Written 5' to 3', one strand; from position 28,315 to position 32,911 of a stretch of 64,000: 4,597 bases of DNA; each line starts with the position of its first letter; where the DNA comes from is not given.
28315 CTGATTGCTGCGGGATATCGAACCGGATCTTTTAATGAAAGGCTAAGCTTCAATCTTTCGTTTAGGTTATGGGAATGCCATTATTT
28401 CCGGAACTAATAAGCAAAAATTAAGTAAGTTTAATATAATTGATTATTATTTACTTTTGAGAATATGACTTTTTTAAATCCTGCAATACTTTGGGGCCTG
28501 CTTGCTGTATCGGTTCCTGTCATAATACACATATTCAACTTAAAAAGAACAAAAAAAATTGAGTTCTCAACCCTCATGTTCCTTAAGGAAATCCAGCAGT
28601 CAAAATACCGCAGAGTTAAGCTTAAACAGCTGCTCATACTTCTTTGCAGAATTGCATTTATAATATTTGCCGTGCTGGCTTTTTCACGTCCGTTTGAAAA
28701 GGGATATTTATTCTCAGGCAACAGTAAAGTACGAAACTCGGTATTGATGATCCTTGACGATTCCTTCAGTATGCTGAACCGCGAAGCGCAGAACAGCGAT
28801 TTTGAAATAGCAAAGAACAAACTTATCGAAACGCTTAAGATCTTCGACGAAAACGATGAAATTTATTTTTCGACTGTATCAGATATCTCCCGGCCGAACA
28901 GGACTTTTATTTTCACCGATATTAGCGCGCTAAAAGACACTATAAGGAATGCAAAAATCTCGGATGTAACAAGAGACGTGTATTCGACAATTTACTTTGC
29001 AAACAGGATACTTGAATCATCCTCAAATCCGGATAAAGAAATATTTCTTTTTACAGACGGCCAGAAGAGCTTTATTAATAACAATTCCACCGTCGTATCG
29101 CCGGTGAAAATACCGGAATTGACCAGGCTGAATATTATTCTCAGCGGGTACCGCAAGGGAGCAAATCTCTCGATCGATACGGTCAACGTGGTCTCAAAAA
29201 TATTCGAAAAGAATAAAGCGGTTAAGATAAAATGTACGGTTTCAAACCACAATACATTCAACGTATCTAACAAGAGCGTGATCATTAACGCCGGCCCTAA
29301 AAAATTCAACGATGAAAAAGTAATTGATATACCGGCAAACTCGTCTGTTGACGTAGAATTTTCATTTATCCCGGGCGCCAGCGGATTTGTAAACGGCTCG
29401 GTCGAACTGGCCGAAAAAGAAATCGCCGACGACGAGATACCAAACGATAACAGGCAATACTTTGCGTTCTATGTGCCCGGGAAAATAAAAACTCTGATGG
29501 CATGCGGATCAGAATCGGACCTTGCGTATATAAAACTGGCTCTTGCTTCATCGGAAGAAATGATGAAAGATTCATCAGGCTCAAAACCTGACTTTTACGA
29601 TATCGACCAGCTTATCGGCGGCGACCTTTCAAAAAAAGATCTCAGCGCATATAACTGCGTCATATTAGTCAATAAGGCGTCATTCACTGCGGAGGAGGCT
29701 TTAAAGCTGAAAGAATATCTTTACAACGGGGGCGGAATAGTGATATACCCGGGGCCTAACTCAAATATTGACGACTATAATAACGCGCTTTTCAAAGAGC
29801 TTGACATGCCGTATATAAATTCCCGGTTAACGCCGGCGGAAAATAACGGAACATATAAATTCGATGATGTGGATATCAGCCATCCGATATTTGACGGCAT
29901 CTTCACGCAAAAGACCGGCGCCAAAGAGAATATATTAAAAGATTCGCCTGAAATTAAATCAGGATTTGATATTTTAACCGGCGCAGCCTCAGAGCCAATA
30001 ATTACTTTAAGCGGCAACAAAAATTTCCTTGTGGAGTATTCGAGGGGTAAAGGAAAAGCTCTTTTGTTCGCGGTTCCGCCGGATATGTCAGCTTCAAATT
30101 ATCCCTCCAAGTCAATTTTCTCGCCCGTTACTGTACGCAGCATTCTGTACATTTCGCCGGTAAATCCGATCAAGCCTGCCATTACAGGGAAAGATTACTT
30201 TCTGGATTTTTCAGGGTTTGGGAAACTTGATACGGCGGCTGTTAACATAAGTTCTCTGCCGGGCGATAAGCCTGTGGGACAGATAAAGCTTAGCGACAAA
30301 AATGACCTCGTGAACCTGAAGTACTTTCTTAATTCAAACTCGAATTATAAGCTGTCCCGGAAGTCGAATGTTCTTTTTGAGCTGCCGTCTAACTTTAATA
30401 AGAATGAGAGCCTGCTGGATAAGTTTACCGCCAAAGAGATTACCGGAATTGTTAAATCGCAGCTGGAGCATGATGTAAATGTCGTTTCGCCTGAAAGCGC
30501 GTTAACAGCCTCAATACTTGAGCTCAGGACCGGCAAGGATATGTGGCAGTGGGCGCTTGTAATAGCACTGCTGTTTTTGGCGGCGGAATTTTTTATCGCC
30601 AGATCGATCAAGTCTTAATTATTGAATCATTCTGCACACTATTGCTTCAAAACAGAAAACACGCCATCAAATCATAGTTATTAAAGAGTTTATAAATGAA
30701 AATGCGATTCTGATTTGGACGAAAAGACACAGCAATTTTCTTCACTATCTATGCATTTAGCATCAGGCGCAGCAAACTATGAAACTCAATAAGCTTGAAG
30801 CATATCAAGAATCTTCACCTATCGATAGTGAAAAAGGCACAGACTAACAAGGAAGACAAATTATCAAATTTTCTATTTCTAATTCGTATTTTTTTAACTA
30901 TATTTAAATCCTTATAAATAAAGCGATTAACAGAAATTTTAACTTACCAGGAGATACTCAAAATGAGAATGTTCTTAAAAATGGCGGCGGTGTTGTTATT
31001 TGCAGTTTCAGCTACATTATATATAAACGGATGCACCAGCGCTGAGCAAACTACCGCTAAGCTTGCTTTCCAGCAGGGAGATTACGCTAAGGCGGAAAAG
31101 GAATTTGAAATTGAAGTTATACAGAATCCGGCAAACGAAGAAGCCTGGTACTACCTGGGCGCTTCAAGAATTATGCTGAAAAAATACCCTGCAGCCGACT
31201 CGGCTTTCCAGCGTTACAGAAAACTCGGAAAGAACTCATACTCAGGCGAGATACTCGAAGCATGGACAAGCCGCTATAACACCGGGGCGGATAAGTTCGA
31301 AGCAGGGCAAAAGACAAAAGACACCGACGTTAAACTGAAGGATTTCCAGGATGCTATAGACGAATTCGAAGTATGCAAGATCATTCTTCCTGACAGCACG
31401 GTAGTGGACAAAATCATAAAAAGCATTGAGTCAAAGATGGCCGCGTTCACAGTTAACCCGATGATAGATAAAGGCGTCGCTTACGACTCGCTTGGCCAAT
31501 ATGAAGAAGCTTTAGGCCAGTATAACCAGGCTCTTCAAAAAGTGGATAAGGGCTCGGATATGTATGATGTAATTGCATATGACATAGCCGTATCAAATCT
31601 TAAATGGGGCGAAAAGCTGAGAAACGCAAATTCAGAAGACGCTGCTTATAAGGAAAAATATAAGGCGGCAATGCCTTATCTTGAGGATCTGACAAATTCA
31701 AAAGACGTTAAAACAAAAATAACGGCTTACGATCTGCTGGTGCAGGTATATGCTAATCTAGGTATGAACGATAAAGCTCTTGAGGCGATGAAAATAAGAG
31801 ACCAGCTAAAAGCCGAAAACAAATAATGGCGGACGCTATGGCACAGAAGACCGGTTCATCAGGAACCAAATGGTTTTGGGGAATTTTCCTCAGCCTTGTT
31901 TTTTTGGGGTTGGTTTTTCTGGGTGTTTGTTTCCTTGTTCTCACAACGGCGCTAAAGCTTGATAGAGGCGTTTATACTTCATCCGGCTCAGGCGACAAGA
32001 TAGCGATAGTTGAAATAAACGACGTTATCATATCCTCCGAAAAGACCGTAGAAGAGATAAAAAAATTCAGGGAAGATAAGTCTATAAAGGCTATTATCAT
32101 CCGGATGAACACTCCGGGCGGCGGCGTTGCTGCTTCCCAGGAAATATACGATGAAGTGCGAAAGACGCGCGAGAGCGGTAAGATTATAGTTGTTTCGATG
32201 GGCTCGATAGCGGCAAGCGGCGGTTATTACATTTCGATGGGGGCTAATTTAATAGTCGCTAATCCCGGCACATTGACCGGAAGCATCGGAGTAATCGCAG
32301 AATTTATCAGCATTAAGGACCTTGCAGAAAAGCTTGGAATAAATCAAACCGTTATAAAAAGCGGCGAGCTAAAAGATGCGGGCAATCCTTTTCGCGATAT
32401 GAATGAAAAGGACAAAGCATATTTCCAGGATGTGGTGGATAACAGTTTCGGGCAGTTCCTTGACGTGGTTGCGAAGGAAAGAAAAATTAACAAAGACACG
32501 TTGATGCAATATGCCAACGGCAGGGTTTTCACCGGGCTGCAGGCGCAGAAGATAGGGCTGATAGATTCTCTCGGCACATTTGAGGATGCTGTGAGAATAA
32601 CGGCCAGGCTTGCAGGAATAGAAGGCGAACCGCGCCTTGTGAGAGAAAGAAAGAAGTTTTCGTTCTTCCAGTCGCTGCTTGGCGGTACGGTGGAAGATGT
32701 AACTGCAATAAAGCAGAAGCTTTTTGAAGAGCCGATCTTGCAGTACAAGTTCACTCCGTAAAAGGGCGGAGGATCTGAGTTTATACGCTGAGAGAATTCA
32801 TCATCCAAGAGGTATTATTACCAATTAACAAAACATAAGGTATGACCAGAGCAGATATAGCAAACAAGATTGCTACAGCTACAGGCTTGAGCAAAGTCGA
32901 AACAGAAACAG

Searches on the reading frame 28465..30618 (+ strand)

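Call 12: search_protein_families(library=pfam, proteins=[window:28465-30618:+], max_evalue=0.01)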
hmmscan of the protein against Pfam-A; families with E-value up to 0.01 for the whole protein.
window:28465-30618:+ (717 aa): 3 families
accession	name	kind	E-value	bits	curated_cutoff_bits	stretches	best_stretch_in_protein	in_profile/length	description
PF07584.16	BatA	-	1.5e-20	73.8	25.9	1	1-76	1-77/77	Aerotolerance regulator N-terminal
PF13519.12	VWA_2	-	1.4e-07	32.5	27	1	93-200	1-107/107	von Willebrand factor type A domain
PF09822.16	ABC_transp_aux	-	0.0088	15.7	34.7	0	390-442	40-94/288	ABC-type uncharacterized transport system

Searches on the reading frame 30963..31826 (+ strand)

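Call 85: search_protein_families(library=pfam, proteins=[window:30963-31826:+], max_evalue=0.001)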
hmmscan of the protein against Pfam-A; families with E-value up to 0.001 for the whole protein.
window:30963-31826:+ (287 aa): 9 families
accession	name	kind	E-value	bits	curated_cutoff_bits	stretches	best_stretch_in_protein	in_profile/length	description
PF07719.23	TPR_2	-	8.9e-13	47.7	27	0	170-193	7-30/34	Tetratricopeptide repeat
PF13428.12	TPR_14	-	1.9e-10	40.8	23.5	0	31-66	7-42/44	Tetratricopeptide repeat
PF13432.12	TPR_16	-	1.2e-09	38.9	32.7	1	32-89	4-61/65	Tetratricopeptide repeat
PF13424.12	TPR_12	-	5.7e-07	30.1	30.1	0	163-192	44-73/77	Tetratricopeptide repeat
PF00515.34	TPR_1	-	1.7e-05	24.9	27.8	1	170-192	7-29/34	Tetratricopeptide repeat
PF13181.12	TPR_8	-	3e-05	24.3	25.7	0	170-191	7-28/34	Tetratricopeptide repeat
PF14559.12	TPR_19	-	4.3e-05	24.2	25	0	35-87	1-53/68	Tetratricopeptide repeat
PF13174.12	TPR_6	-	0.0002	22.2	26.3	0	60-87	1-28/33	Tetratricopeptide repeat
PF23914.1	TPR_CcmH_CycH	-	0.0006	20.1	42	0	53-92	44-83/158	Cytochrome c-type biogenesis protein H TPR domain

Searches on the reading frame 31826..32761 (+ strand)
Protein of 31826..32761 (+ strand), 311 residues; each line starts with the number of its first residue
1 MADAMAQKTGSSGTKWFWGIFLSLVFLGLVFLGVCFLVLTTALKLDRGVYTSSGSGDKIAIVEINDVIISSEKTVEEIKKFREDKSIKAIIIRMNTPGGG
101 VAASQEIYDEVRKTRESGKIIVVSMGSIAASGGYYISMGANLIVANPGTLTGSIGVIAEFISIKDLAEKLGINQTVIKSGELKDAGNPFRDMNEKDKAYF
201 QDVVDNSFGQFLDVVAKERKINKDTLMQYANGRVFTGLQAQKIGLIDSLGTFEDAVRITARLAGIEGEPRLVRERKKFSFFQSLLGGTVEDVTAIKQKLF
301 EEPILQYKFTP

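Call 85: search_protein_families(library=pfam, proteins=[window:31826-32761:+], max_evalue=0.001)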
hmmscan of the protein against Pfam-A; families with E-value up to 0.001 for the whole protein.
window:31826-32761:+ (311 aa): 4 families
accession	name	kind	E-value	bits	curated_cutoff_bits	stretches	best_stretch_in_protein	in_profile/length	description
PF01343.23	Peptidase_S49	-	2.4e-49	167.7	24.9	1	114-265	2-153/154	Peptidase family S49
PF25145.1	NfeD1b_N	-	7e-08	32.7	40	1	83-158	27-99/189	NfeD1b, N-terminal domain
PF00574.28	CLP_protease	-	7.4e-06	26.4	20.2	1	72-141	31-97/182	Clp protease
PF01972.22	SDH_protease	-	0.00024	20.7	31.3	1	68-153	75-154/286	ClpP-like SDH-type serine proteinase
